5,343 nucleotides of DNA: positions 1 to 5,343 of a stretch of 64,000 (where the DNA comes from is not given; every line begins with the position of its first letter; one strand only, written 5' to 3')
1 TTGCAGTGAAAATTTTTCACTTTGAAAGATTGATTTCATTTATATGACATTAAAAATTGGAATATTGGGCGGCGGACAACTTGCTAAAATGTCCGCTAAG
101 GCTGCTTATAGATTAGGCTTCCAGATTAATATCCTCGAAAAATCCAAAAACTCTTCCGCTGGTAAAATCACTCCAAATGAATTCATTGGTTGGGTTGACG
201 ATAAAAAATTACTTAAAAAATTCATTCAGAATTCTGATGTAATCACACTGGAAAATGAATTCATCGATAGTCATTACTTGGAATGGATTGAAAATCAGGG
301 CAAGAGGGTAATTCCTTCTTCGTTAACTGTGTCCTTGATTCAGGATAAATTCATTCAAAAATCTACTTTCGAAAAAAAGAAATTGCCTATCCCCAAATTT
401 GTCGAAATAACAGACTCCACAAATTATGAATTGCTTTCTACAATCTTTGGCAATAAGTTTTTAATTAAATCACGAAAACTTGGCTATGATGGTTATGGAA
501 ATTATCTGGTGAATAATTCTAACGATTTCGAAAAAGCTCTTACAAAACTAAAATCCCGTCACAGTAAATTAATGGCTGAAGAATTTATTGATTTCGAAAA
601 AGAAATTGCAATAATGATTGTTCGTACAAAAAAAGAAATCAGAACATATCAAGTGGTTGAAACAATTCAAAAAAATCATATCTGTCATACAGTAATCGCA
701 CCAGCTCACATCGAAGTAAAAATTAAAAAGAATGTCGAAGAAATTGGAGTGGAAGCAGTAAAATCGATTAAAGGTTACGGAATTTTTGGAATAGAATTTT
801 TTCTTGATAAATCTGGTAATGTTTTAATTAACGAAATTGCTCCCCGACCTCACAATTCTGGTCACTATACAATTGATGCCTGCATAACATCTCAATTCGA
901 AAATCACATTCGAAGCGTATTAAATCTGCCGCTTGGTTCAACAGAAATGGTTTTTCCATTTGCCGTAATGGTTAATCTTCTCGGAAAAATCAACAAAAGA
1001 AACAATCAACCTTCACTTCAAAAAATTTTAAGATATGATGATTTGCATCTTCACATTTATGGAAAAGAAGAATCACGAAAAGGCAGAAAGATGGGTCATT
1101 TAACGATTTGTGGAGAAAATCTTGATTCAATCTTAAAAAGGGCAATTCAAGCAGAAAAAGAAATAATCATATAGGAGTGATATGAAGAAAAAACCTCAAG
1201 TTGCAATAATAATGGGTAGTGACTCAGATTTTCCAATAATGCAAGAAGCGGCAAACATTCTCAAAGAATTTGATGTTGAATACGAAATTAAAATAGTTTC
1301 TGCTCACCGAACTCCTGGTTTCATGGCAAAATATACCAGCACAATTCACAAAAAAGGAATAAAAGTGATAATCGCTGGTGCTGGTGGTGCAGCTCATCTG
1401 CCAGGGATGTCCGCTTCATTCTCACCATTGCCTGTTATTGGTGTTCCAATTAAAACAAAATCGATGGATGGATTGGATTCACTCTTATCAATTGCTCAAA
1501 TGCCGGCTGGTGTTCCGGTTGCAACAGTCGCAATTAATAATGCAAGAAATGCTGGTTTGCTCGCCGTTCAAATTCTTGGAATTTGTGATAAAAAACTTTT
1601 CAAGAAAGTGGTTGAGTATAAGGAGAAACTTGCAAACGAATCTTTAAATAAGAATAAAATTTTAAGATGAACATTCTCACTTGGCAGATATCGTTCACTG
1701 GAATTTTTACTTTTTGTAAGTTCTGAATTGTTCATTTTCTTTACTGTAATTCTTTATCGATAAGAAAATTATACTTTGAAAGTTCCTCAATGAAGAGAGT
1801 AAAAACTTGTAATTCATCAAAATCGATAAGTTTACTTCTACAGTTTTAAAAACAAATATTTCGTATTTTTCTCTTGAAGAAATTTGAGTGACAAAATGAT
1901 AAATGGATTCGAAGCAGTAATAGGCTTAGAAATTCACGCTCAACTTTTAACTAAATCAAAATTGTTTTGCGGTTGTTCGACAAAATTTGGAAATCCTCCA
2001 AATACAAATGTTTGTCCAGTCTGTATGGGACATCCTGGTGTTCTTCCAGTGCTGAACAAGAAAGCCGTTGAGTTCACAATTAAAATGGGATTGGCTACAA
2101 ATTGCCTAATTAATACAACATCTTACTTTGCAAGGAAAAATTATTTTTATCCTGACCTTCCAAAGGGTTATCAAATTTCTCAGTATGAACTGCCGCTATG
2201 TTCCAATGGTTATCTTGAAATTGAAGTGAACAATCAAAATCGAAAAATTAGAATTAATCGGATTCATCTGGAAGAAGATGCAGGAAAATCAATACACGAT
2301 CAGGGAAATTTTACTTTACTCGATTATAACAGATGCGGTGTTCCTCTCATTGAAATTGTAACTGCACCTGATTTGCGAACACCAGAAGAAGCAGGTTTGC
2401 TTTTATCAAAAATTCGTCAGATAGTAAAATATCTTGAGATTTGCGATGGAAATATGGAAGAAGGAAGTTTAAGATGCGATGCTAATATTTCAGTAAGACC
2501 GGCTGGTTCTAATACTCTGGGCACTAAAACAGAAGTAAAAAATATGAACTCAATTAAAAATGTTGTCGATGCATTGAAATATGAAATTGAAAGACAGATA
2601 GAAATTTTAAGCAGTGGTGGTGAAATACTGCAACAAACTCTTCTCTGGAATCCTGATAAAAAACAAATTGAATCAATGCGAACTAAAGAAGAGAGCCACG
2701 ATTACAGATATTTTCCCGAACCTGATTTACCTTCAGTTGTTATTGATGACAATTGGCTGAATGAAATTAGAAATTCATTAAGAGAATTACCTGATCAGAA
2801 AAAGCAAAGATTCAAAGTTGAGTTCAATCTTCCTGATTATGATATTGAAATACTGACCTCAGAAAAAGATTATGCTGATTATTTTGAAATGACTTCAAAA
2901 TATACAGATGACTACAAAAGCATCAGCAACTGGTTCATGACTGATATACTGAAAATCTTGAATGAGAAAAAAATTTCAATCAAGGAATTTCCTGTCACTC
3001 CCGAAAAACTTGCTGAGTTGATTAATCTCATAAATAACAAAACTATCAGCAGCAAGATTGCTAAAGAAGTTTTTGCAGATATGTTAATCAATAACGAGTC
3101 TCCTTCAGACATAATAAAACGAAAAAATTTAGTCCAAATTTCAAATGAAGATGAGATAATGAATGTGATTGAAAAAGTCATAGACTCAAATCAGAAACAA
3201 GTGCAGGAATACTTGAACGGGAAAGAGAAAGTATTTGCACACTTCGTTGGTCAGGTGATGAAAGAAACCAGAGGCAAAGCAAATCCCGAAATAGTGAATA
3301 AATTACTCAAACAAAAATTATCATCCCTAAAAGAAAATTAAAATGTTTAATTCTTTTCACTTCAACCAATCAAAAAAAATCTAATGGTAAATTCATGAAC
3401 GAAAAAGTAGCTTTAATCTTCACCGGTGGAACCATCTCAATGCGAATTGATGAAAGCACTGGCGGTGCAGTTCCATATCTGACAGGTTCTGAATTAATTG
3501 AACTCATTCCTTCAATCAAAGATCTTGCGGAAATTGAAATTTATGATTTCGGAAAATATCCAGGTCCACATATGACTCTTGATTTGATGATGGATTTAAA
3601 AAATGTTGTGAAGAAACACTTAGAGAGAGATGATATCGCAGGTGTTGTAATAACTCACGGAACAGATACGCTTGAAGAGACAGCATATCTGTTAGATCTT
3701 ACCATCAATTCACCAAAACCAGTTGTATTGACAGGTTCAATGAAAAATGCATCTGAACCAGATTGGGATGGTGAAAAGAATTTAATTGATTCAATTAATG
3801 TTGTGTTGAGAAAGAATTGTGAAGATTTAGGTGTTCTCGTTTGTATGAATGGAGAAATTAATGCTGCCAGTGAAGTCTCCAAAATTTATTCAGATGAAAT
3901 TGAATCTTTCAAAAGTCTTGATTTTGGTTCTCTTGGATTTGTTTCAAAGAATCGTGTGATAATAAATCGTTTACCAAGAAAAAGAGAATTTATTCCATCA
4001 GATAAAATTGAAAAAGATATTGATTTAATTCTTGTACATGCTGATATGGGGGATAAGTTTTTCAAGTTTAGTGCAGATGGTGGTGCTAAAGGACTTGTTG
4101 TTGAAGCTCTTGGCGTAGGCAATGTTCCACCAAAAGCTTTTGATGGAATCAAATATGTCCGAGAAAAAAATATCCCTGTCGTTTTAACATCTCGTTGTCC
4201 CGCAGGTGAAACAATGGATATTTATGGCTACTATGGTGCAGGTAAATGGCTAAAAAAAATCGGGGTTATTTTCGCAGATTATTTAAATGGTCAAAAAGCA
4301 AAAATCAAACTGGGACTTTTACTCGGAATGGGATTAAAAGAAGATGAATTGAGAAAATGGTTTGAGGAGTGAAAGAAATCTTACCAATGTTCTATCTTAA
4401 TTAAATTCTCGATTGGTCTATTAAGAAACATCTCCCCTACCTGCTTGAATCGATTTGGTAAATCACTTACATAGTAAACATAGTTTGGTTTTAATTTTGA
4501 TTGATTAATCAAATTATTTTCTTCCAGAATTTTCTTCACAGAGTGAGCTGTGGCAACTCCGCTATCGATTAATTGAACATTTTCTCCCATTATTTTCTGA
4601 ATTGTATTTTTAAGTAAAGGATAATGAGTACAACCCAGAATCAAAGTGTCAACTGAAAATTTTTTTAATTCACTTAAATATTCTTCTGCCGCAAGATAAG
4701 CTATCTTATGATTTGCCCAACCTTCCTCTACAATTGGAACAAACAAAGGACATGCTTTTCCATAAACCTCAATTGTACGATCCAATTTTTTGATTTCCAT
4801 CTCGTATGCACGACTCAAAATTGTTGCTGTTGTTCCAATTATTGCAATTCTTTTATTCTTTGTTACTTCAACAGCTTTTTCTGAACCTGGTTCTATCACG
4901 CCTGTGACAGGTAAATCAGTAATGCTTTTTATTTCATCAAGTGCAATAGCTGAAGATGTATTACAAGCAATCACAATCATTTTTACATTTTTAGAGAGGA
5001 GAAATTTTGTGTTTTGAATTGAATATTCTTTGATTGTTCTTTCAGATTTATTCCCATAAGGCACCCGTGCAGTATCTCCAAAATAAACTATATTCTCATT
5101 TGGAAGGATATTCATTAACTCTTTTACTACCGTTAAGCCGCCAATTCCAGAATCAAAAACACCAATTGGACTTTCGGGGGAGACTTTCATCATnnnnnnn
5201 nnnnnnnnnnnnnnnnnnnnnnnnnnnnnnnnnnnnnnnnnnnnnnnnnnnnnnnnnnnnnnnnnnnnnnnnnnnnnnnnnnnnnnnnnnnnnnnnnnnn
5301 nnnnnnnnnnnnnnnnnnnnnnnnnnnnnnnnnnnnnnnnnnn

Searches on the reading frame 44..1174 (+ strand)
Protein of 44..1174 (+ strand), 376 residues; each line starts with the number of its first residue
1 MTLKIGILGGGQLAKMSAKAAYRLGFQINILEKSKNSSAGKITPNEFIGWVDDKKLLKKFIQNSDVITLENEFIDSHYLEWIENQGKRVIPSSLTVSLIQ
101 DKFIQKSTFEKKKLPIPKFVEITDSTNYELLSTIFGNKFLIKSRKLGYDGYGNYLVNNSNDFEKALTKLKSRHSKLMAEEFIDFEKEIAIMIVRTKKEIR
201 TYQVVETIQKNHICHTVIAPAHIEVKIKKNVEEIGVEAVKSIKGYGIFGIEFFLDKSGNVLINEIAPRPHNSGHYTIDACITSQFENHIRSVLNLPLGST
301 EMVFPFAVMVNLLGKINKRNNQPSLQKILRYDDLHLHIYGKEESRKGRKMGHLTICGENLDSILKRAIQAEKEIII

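Call 80: search_protein_families(library=pfam, proteins=[window:44-1174:+], max_evalue=0.000001)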
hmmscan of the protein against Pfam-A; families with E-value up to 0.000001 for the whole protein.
window:44-1174:+ (376 aa): 4 families
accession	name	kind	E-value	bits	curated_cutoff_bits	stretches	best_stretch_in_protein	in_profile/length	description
PF02222.28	ATP-grasp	-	1.3e-57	194.7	27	1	108-285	2-179/179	ATP-grasp domain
PF22660.2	RS_preATP-grasp-like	-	1.4e-21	77.1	27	1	4-100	3-98/98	Ribonucleotide synthetase preATP-grasp domain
PF17769.7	PurK_C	-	3.5e-19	68.7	22.6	1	307-365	1-55/56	Phosphoribosylaminoimidazole carboxylase C-terminal domain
PF07478.18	Dala_Dala_lig_C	-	1.2e-09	38.4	24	1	140-269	40-176/204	D-ala D-ala ligase C-terminus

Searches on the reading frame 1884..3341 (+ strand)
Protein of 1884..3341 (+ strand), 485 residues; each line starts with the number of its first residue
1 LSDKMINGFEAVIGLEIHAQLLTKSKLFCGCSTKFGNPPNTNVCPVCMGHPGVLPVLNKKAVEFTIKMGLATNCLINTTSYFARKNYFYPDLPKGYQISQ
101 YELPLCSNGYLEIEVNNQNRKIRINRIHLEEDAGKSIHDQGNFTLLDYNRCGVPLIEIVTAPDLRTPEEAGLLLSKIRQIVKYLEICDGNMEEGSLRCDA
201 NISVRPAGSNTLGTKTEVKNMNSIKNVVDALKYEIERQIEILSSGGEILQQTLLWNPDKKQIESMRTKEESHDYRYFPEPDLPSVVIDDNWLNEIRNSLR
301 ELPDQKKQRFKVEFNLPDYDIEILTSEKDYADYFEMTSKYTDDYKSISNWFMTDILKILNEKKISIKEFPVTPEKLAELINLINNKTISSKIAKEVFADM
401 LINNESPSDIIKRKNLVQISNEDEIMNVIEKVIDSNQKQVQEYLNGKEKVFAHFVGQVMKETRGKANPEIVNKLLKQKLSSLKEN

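Call 80: search_protein_families(library=pfam, proteins=[window:1884-3341:+], max_evalue=0.000001)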
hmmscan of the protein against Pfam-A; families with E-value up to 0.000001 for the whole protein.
window:1884-3341:+ (485 aa): 2 families
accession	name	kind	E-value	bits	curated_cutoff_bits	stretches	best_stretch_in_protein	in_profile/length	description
PF02934.20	GatB_N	-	5.8e-127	423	23.4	1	12-292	2-276/277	GatB/GatE catalytic domain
PF02637.23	GatB_Yqey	-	6.5e-54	182.3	27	1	332-479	1-148/148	GatB domain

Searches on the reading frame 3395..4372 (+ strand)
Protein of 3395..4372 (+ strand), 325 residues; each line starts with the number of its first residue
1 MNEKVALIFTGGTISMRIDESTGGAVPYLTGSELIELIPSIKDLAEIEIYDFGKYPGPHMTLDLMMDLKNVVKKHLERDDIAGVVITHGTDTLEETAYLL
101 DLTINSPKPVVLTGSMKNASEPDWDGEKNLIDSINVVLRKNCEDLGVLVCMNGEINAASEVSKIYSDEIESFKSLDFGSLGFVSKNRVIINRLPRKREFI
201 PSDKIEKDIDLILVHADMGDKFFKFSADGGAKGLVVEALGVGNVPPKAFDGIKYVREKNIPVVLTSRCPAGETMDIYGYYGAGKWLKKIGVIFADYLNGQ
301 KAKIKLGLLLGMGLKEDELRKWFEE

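Call 80: search_protein_families(library=pfam, proteins=[window:3395-4372:+], max_evalue=0.000001)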
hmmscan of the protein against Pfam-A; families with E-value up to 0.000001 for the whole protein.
window:3395-4372:+ (325 aa): 2 families
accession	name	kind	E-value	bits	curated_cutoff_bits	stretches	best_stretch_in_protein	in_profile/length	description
PF00710.25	Asparaginase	-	4.3e-55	186.7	22.5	1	4-192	1-189/193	Asparaginase, N-terminal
PF17763.6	Asparaginase_C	-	1e-28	100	34.6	1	209-323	2-114/114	Glutaminase/Asparaginase C-terminal domain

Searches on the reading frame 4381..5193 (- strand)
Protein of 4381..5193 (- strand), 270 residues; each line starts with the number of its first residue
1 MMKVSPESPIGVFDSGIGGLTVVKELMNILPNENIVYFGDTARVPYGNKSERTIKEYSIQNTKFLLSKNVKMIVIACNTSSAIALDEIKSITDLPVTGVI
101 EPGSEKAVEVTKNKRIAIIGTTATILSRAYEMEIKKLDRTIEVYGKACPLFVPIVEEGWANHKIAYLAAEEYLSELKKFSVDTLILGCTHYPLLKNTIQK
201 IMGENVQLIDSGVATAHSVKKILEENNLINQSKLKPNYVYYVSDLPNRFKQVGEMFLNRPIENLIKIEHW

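Call 80: search_protein_families(library=pfam, proteins=[window:4381-5193:-], max_evalue=0.000001)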
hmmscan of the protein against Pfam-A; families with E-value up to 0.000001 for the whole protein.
window:4381-5193:- (270 aa): 1 family
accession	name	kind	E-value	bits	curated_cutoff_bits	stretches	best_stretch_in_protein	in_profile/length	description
PF01177.27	Asp_Glu_race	-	2.3e-21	77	31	1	35-217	30-209/211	Asp/Glu/Hydantoin racemase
